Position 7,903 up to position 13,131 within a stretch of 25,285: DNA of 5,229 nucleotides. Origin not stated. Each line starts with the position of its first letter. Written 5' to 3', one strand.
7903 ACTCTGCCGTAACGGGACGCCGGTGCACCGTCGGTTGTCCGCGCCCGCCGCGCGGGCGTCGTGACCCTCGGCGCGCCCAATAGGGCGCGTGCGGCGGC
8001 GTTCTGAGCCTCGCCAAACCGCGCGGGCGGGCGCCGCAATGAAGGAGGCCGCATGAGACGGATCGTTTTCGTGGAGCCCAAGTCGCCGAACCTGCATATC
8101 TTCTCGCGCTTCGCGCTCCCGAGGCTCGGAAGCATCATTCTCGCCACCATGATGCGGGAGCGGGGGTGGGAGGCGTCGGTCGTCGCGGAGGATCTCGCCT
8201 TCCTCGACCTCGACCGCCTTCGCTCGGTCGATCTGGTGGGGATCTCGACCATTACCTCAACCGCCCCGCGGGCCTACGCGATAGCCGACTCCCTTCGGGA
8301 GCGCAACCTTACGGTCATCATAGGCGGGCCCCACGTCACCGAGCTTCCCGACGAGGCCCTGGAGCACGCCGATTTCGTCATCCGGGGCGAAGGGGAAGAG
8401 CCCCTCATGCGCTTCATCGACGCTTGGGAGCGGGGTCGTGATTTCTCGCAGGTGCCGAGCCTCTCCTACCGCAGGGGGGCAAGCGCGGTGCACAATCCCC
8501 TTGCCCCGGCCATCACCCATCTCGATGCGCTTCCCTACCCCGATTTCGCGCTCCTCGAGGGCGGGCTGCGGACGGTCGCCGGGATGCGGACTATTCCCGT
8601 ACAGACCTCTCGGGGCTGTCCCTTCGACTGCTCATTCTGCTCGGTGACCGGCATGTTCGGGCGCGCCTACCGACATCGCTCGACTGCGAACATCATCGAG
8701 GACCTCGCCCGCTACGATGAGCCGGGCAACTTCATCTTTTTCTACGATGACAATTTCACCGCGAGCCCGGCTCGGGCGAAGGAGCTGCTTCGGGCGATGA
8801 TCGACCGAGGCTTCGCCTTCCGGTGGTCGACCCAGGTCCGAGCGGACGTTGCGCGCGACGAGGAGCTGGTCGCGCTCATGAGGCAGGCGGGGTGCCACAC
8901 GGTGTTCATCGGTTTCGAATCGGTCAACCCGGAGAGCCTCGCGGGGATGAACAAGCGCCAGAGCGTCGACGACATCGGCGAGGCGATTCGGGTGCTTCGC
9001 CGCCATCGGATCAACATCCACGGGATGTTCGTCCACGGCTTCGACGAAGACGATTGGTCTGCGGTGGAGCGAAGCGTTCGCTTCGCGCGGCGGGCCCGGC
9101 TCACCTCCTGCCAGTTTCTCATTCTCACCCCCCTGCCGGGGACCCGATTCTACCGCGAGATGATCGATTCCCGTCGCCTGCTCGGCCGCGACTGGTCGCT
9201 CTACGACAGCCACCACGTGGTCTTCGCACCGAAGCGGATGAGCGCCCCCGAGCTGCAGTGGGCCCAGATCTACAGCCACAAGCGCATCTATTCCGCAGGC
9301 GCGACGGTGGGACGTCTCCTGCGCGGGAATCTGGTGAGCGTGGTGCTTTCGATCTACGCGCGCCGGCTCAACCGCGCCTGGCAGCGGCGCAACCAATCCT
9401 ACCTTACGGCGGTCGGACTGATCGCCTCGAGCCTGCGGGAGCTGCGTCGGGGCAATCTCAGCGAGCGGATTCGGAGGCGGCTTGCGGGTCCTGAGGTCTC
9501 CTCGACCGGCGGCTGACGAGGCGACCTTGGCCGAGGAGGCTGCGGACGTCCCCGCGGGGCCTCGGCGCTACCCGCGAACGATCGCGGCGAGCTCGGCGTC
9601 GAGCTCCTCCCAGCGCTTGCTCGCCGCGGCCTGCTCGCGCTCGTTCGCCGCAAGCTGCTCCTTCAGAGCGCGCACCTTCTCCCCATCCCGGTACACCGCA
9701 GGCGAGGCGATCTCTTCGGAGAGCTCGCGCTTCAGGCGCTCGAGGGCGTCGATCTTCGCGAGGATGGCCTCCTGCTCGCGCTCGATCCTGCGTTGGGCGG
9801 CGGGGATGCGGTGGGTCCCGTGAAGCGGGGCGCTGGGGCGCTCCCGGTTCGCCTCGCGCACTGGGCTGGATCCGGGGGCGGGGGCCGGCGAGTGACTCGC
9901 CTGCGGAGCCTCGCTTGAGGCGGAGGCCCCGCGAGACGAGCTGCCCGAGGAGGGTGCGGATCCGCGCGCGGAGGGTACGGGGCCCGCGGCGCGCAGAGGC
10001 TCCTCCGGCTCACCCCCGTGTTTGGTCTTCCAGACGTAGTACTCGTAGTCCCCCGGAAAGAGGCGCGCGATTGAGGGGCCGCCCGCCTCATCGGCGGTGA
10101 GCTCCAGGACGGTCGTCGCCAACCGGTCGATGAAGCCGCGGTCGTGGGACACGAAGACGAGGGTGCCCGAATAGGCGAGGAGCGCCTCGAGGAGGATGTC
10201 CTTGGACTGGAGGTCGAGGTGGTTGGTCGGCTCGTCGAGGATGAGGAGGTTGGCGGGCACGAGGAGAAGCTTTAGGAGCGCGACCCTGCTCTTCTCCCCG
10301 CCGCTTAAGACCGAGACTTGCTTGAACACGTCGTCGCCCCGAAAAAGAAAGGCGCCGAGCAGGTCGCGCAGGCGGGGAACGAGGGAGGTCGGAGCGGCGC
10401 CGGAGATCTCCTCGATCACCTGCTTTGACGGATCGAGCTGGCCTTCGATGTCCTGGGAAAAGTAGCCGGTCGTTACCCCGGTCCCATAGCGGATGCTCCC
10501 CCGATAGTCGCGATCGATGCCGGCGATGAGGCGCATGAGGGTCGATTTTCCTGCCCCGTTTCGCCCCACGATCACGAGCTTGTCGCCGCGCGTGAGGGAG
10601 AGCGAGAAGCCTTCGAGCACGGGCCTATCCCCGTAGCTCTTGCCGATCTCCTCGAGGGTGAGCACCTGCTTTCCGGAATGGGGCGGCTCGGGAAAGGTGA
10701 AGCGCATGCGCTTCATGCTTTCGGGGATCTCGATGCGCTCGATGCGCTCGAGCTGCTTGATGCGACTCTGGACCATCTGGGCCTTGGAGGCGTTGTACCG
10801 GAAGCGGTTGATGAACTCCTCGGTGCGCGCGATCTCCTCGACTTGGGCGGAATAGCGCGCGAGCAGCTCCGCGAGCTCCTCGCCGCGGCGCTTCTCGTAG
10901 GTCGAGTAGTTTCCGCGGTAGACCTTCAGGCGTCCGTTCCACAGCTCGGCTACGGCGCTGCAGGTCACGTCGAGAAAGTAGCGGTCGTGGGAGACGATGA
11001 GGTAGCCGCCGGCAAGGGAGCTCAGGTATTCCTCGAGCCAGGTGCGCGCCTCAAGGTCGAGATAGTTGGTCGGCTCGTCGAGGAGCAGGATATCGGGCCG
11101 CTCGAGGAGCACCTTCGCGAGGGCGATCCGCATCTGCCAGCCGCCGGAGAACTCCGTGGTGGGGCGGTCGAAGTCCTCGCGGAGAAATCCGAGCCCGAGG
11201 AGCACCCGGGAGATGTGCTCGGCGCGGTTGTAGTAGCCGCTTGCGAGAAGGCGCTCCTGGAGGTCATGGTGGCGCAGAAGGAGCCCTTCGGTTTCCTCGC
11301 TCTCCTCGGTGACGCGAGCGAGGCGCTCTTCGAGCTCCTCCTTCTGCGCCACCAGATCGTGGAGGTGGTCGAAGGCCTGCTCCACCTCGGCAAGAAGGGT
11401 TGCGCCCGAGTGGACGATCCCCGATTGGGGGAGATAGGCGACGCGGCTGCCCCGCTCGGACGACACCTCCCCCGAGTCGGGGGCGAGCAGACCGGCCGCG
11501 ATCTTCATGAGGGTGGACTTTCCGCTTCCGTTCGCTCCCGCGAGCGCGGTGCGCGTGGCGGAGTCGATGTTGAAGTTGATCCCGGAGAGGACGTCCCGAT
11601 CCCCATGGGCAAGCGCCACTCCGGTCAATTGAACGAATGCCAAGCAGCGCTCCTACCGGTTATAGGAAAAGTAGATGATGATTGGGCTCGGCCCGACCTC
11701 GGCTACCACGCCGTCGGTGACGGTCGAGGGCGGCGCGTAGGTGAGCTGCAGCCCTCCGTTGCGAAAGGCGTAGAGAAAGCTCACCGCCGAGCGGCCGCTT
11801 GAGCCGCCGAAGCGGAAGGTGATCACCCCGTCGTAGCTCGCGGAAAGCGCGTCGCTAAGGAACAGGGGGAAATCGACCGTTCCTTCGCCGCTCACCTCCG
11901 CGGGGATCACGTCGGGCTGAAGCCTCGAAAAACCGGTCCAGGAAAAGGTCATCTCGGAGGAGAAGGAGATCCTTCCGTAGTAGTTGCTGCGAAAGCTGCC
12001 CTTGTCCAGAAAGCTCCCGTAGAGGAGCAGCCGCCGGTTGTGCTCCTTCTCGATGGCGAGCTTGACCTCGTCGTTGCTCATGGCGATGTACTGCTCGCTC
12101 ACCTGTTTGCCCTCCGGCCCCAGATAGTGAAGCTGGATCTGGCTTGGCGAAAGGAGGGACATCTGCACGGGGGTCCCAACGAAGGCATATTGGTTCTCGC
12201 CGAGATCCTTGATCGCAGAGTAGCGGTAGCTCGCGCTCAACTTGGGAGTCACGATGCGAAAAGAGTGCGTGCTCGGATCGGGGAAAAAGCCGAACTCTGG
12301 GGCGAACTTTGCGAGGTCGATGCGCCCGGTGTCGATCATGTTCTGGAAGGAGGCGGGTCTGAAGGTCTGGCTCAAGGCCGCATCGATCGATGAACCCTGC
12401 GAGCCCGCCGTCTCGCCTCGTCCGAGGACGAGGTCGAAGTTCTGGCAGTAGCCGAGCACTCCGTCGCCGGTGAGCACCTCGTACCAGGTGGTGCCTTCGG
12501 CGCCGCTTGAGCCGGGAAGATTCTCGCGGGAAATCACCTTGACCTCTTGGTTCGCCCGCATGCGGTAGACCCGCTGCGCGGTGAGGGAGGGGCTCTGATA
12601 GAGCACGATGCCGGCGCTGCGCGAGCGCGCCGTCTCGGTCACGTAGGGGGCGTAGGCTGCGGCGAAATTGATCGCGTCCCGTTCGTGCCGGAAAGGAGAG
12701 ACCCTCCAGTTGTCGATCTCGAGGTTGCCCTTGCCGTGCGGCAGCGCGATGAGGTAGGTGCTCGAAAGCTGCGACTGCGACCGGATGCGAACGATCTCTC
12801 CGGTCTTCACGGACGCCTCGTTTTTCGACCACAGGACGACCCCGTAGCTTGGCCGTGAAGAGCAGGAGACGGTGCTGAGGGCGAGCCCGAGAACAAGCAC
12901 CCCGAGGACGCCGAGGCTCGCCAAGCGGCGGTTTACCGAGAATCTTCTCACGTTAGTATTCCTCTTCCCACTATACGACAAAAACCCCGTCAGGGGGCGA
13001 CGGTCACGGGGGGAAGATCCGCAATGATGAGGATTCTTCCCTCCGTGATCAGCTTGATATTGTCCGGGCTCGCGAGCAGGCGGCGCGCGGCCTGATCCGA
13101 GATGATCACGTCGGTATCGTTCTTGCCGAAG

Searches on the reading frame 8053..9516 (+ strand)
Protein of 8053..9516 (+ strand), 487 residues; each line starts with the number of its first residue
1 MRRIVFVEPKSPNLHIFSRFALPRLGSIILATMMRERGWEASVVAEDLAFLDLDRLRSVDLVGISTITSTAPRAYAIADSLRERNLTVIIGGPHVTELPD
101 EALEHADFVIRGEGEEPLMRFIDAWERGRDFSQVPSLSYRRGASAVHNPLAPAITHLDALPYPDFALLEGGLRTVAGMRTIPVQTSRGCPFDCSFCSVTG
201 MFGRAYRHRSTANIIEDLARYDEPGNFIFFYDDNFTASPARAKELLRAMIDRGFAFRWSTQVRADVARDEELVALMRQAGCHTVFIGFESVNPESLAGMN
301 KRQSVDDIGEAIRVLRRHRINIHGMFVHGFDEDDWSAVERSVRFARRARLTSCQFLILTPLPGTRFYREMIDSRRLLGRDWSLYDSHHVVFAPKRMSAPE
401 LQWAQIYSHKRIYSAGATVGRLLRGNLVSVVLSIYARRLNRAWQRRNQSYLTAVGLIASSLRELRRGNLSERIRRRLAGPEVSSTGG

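Call 35: search_protein_families(library=pfam, proteins=[window:8053-9516:+], max_evalue=0.001)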
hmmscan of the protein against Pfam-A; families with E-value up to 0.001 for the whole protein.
window:8053-9516:+ (487 aa): 2 families
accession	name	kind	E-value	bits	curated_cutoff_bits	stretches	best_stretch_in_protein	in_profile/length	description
PF04055.27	Radical_SAM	-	1.8e-21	77.4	29.5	1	184-343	2-164/166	Radical SAM superfamily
PF02310.24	B12-binding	-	6e-15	55.6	32.1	1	22-120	12-119/121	B12 binding domain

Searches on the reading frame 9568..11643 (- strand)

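Call 35: search_protein_families(library=pfam, proteins=[window:9568-11643:-], max_evalue=0.001)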
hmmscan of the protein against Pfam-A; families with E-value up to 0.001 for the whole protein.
window:9568-11643:- (691 aa): 14 families
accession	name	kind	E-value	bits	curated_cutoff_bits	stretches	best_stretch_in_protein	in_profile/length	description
PF00005.33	ABC_tran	-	1.2e-48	165.6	25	2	19-193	1-137/137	ABC transporter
PF12848.13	ABC_tran_Xtn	-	7.9e-26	90.4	25.9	1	233-315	2-85/85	ABC transporter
PF13304.12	AAA_21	-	2.6e-16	61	27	1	432-505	224-303/304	AAA domain, putative AbiEii toxin, Type IV TA system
PF02463.25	SMC_N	-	2.8e-11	43.7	40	1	31-225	26-203/220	RecF/RecN/SMC N terminal domain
PF16326.10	ABC_tran_CTD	-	7.5e-10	39.3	32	1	621-682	7-68/69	ABC transporter C-terminal domain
PF13555.12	AAA_29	-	8.7e-09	35.4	27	1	23-57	16-50/61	P-loop containing region of AAA domain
PF13401.12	AAA_22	-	2.6e-05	25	27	0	32-111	8-78/130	AAA domain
PF13175.12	AAA_15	-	5.9e-05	23.3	32.1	0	355-373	25-43/374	AAA ATPase domain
PF05729.18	NACHT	-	7.3e-05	23.1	26.7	0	32-102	3-66/167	NACHT domain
PF04310.18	MukB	-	0.0002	21.6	23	0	23-58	21-55/226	MukB N-terminal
PF03193.22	RsgA_GTPase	-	0.00022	21.5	30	0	353-376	106-129/174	RsgA GTPase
PF13191.12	AAA_16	-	0.00025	22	32.6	0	356-489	27-156/167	AAA ATPase domain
PF20703.3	nSTAND1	-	0.00034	20.8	27.1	0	30-122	34-118/379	Novel STAND NTPase 1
PF00503.26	G-alpha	-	0.00081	19.1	48.8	0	31-236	23-121/333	G-protein alpha subunit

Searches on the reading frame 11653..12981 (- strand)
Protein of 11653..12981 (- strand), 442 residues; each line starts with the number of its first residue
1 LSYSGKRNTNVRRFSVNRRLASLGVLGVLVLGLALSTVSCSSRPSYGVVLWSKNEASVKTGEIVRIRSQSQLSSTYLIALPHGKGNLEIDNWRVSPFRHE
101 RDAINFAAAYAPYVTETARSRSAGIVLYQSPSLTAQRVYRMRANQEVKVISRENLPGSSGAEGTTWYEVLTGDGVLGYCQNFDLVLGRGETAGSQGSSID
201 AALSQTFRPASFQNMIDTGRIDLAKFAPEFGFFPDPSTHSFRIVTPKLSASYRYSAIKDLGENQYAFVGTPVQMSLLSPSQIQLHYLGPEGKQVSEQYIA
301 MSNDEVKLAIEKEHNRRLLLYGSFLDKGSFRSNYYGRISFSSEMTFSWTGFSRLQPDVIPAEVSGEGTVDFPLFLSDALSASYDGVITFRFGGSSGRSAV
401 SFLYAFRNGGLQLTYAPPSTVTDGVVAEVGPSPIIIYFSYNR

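Call 35: search_protein_families(library=pfam, proteins=[window:11653-12981:-], max_evalue=0.001)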
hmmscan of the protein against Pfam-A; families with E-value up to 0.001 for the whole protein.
window:11653-12981:- (442 aa): 1 family
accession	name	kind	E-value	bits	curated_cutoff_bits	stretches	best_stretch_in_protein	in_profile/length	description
PF08239.17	SH3_3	-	3.1e-06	27.7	27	1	127-180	5-49/54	Bacterial SH3 domain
